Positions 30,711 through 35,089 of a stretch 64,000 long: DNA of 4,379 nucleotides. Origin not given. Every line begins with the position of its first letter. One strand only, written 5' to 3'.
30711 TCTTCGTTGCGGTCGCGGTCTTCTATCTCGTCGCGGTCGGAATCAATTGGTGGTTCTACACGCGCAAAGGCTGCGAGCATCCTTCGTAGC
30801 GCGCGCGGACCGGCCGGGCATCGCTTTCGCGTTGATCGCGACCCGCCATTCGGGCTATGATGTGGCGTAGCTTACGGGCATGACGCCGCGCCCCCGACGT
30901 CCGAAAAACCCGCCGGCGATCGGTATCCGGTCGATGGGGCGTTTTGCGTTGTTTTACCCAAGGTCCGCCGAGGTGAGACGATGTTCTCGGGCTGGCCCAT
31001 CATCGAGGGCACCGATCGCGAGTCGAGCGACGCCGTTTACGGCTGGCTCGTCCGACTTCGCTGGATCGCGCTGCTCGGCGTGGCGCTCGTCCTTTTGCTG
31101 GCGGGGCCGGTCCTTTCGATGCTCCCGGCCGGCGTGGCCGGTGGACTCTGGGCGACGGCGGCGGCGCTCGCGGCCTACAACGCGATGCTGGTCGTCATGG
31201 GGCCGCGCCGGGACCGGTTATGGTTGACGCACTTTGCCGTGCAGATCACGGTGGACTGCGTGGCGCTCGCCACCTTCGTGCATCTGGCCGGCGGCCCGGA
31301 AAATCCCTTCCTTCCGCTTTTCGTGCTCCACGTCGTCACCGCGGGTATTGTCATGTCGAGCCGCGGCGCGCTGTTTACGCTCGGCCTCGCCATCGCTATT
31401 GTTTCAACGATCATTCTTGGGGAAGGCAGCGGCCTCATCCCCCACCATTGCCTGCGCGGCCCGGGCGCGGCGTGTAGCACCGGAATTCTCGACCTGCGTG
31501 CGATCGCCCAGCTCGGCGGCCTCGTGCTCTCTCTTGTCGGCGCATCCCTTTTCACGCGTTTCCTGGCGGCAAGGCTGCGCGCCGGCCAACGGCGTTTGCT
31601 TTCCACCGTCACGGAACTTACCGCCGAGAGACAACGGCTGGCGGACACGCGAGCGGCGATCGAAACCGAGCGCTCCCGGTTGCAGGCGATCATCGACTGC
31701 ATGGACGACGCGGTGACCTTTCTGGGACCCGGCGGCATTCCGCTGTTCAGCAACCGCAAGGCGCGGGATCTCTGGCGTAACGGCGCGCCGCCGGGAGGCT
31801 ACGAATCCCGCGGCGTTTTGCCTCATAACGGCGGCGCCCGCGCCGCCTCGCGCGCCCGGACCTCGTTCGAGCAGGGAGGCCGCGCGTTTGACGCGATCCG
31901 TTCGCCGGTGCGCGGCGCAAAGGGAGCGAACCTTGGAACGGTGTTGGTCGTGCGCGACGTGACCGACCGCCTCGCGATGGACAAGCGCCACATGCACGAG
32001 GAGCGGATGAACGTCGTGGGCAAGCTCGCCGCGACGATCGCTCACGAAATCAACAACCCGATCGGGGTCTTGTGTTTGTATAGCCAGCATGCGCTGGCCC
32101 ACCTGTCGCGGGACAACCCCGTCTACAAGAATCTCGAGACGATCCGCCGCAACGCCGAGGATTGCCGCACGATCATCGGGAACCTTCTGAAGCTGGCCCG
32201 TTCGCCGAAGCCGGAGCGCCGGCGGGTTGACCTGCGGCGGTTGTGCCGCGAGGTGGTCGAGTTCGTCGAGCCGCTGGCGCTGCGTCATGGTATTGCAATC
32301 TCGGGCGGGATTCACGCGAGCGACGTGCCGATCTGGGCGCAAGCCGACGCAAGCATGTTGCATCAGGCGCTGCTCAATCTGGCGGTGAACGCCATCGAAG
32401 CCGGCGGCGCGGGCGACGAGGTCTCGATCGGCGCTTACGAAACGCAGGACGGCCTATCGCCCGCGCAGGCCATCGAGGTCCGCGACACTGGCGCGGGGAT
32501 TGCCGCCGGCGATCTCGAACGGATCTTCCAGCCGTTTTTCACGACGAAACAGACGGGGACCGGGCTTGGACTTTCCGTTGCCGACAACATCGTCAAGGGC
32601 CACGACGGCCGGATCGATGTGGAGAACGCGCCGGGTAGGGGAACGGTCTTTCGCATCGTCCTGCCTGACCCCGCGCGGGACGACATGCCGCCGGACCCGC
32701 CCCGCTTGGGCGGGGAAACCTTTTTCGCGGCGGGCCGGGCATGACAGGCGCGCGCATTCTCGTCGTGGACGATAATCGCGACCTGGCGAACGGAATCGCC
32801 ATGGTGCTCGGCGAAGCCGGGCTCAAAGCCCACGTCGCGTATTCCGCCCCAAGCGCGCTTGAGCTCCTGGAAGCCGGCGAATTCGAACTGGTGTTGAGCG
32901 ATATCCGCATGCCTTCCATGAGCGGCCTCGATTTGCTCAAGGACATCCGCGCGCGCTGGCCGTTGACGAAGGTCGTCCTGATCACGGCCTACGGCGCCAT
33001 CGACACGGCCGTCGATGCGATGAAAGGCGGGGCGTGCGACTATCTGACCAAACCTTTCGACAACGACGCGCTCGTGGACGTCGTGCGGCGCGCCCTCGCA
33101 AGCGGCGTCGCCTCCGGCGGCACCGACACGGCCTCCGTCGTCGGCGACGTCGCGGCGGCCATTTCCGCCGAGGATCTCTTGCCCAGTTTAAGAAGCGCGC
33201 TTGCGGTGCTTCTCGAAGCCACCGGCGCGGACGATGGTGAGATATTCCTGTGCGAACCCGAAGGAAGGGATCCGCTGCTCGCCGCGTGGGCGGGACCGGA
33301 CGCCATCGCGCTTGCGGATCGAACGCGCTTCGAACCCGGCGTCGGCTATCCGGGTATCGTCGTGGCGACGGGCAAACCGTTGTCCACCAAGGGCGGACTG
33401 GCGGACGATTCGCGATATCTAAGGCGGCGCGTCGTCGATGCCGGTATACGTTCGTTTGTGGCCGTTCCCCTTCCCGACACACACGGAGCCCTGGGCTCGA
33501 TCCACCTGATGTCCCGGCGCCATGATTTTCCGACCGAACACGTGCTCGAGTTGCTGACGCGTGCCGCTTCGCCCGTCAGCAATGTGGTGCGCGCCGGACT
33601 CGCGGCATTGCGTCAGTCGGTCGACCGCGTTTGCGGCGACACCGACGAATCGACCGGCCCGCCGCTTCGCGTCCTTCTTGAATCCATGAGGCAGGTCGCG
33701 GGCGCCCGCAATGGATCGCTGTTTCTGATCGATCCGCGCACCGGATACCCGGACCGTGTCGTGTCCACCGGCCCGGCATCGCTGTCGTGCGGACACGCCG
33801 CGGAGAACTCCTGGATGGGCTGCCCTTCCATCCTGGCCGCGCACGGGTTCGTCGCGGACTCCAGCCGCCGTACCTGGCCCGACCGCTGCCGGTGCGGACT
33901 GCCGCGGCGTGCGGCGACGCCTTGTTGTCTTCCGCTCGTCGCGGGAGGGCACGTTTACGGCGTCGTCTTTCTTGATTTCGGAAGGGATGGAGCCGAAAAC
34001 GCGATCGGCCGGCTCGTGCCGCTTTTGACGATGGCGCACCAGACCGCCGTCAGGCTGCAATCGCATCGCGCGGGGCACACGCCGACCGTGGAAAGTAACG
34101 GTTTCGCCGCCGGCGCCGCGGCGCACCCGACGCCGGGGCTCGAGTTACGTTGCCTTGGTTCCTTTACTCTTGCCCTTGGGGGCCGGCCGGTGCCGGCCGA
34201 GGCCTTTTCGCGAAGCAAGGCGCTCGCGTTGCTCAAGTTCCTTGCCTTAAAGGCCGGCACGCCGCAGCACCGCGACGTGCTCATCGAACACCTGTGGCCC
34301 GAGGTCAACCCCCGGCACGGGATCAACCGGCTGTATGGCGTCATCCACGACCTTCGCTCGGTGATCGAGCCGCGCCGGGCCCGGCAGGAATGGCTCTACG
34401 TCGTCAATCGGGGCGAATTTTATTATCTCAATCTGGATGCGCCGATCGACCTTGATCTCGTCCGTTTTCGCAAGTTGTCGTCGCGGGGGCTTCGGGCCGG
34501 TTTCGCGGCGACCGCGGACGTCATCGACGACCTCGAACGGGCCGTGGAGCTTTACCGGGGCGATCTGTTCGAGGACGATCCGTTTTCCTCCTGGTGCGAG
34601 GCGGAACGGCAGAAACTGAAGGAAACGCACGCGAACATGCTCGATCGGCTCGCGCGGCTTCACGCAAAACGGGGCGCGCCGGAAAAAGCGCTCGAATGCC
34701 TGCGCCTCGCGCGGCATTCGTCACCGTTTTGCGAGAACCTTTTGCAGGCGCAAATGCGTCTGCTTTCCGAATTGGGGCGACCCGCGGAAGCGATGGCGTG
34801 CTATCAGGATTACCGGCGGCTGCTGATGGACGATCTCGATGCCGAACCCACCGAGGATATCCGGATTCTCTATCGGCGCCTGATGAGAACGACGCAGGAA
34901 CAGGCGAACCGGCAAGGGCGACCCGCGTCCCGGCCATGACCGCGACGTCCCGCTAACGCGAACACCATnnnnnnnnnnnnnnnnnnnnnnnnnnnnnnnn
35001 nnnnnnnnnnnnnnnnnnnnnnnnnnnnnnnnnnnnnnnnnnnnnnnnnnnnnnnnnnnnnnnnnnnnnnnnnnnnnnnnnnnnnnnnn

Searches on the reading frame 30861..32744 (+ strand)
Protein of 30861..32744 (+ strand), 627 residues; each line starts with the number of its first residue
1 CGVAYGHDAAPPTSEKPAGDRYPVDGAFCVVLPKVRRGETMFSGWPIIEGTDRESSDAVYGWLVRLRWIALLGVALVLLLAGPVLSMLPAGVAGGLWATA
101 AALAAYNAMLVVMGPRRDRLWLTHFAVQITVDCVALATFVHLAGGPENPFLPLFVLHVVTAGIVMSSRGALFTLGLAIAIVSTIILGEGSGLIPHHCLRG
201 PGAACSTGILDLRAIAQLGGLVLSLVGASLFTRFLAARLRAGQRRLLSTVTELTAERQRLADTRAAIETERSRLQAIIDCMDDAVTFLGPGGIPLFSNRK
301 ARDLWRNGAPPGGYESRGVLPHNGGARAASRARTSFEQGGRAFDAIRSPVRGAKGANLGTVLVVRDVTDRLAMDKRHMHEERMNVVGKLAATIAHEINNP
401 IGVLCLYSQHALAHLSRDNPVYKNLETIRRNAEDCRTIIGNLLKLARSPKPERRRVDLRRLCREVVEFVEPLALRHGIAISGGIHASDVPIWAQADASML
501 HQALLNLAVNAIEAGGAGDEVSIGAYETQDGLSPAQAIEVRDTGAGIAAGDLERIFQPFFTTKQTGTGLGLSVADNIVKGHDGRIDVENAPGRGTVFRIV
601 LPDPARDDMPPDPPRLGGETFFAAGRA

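Call 36: search_protein_families(library=pfam, proteins=[window:30861-32744:+])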
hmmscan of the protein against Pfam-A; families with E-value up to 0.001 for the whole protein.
window:30861-32744:+ (627 aa): 3 families
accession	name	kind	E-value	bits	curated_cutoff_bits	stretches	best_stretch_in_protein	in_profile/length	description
PF02518.31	HATPase_c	-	9.2e-25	87.7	26.4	1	496-604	2-110/111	Histidine kinase-, DNA gyrase B-, and HSP90-like ATPase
PF00512.31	HisKA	-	3.7e-09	36.9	26.9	1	387-448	3-63/66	His Kinase A (phospho-acceptor) domain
PF25323.1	6TM_PilS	-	2.7e-05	24.4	27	1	97-242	51-185/189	PilS-like transmembrane domain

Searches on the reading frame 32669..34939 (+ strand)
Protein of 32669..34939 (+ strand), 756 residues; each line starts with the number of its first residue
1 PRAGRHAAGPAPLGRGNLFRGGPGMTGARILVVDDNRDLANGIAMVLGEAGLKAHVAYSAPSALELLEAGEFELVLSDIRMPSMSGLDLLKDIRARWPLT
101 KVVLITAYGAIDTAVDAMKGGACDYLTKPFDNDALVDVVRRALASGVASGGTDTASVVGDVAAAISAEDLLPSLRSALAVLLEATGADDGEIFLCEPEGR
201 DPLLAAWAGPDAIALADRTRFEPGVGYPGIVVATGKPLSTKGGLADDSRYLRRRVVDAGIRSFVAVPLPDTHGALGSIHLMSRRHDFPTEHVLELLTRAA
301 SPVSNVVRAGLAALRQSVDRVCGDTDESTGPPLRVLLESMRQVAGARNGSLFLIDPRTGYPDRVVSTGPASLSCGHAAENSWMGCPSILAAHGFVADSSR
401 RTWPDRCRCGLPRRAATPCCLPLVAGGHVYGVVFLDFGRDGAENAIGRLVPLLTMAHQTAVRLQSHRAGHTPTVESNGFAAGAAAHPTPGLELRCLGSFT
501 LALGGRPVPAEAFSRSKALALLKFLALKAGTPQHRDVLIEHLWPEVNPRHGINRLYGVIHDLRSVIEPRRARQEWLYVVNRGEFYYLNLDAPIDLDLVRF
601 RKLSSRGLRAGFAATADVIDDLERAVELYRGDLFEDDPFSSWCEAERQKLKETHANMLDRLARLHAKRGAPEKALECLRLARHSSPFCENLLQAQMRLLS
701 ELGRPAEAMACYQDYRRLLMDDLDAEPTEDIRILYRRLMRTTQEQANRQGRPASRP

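Call 36: search_protein_families(library=pfam, proteins=[window:32669-34939:+])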
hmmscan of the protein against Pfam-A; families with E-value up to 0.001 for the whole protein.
window:32669-34939:+ (756 aa): 5 families
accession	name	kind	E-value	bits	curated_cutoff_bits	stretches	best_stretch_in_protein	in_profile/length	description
PF00072.30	Response_reg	-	3.5e-28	98.4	30.2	1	30-139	1-110/111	Response regulator receiver domain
PF03704.23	BTAD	-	1.5e-22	80.9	22.1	1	595-738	1-145/146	Bacterial transcriptional activator domain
PF13185.12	GAF_2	-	7.5e-15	55.8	28.6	1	174-307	8-135/136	GAF domain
PF01590.32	GAF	-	1.9e-12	48.3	22.4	1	170-304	2-130/133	GAF domain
PF00486.34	Trans_reg_C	-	0.00026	21.4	26.2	1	516-576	8-67/77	Transcriptional regulatory protein, C terminal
